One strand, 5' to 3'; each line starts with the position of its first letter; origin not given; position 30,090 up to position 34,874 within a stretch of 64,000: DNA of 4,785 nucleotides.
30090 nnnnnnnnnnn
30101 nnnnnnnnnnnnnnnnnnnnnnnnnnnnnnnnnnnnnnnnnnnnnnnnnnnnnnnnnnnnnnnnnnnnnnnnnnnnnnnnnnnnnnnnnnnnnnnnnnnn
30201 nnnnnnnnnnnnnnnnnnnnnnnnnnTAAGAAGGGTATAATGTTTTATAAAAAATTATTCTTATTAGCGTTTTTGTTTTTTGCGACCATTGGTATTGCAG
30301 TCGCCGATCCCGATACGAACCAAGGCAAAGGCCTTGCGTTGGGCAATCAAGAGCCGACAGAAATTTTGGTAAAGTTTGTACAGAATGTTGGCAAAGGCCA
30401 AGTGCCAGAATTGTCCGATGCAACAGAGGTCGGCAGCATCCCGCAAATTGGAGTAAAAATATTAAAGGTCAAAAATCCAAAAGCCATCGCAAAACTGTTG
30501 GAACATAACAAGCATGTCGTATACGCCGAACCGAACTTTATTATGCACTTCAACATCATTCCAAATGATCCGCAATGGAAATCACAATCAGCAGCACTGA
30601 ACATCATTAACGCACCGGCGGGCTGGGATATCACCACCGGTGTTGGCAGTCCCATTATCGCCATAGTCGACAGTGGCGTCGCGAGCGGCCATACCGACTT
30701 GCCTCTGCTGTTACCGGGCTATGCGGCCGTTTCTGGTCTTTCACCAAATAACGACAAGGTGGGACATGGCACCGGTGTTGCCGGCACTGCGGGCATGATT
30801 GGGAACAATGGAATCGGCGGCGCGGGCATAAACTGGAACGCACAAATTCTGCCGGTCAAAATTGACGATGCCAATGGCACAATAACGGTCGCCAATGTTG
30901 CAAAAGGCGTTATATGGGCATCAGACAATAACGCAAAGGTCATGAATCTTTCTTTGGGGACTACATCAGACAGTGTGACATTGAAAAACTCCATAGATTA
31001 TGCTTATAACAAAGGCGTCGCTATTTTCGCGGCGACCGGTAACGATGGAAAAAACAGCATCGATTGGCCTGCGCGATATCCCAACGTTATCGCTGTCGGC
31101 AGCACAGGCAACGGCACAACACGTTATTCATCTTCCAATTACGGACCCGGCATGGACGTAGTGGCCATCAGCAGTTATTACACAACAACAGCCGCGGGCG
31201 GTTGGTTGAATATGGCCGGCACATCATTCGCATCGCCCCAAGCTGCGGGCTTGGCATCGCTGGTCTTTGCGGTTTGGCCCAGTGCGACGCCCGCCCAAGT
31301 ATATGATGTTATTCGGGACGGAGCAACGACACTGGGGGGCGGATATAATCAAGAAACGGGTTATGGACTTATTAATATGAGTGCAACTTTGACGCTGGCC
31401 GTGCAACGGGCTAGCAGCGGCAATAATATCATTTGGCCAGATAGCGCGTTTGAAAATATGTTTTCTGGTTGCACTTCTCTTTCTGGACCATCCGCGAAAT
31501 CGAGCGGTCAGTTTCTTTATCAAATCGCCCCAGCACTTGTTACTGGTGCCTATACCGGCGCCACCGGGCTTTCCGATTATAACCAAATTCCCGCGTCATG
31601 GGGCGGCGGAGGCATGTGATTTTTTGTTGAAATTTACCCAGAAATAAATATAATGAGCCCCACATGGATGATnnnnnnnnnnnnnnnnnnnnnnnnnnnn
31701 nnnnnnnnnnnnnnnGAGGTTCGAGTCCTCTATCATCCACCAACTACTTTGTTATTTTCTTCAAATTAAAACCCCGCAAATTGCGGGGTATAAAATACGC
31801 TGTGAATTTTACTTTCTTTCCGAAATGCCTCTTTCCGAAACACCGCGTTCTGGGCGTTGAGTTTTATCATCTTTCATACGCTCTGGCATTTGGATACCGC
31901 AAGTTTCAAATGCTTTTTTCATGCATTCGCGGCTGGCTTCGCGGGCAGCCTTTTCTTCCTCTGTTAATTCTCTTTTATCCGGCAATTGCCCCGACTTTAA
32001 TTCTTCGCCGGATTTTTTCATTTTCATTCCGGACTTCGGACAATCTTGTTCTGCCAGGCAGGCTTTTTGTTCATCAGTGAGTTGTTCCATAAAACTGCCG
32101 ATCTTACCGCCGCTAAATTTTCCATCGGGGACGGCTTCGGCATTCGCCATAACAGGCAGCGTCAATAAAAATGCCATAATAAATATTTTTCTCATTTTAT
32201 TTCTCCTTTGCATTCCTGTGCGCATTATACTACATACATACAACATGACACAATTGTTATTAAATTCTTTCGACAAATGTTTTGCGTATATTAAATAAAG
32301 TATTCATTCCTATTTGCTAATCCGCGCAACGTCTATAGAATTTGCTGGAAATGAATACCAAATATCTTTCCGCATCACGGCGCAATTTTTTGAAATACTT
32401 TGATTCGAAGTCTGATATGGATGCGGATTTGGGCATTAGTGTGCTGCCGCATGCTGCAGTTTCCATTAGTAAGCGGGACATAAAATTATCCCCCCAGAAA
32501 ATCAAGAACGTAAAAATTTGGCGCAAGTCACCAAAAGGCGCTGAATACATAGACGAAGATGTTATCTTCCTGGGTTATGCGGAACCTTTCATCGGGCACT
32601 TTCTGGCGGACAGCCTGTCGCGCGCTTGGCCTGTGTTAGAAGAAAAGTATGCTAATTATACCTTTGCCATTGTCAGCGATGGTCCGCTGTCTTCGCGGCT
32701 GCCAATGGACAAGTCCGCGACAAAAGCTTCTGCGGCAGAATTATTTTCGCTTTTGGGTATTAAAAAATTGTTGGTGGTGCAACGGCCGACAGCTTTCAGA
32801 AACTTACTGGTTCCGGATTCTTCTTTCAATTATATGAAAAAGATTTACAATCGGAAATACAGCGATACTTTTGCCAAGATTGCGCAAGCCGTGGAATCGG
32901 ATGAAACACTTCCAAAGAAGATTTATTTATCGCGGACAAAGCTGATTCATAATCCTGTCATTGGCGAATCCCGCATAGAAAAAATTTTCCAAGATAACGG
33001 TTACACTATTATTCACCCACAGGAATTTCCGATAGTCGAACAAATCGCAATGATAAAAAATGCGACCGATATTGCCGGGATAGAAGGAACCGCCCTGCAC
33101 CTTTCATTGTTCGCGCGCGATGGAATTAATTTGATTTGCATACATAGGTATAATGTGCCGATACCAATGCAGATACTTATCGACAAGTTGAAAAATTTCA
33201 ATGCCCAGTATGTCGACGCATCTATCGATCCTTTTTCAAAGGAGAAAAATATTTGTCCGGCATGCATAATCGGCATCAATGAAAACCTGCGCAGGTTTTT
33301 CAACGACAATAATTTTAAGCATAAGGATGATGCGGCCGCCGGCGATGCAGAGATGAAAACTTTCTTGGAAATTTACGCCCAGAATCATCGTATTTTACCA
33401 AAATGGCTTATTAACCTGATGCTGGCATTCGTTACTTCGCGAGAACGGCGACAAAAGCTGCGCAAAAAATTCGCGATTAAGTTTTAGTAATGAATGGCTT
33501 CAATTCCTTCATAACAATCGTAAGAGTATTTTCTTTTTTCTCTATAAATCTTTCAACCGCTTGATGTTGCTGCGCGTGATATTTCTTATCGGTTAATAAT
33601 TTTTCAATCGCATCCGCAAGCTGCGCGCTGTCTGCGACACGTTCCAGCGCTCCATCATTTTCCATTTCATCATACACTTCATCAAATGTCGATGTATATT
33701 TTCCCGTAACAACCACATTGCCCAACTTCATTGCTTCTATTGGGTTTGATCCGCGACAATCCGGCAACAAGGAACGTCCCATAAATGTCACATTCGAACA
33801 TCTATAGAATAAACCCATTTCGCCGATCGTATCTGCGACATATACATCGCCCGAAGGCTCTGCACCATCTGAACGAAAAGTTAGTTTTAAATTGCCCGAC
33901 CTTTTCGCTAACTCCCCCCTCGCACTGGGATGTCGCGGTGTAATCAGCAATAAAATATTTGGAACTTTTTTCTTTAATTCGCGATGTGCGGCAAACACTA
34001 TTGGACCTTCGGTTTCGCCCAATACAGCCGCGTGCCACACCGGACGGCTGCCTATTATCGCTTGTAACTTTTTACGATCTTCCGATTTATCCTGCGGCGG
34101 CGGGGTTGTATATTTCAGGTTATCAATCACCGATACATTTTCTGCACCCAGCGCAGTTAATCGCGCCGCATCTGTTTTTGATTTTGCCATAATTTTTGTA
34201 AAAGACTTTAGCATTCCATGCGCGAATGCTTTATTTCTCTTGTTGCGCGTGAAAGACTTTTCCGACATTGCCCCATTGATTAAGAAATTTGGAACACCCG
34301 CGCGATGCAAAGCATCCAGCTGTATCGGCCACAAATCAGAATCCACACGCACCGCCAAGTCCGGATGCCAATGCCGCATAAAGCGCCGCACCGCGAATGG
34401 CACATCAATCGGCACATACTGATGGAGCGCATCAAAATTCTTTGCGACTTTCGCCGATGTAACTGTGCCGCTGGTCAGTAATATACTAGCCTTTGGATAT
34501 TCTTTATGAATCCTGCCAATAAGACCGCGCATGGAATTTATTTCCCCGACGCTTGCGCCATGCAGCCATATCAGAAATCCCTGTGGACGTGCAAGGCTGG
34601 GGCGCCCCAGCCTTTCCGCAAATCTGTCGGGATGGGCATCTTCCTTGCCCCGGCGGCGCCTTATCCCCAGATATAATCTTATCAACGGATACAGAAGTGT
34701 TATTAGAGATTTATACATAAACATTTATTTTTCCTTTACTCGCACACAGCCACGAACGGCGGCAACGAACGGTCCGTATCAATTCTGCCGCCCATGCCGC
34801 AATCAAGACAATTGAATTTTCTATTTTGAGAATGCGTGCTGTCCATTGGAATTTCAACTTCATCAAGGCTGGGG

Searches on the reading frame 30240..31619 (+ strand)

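Call 8: search_protein_families(library=pfam, proteins=[window:30240-31619:+], max_evalue=0.01)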
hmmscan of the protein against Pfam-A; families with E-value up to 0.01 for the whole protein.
window:30240-31619:+ (459 aa): 2 families
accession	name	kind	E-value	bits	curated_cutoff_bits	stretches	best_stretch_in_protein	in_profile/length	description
PF00082.27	Peptidase_S8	-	2e-42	145.9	21.8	1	138-376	4-288/288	Subtilase family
PF22148.1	Fervidolysin_NPro-like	-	5.5e-08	33.5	21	1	41-99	19-81/81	Fervidolysin N-terminal prodomain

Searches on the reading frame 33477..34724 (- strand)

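Call 15: search_protein_families(library=pfam, proteins=[window:33477-34724:-], max_evalue=0.001)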
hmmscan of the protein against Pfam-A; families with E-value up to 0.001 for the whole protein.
window:33477-34724:- (415 aa): 3 families
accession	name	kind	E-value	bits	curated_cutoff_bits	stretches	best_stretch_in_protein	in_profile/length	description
PF04413.22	Glycos_transf_N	-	4.1e-54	183.3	23.9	1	34-206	2-178/179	3-Deoxy-D-manno-octulosonic-acid transferase (kdotransferase)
PF00534.26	Glycos_transf_1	-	1.3e-07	31.8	26.4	1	246-389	36-168/172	Glycosyl transferases group 1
PF13692.12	Glyco_trans_1_4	-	0.00091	19.9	27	0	325-379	90-142/142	Glycosyl transferases group 1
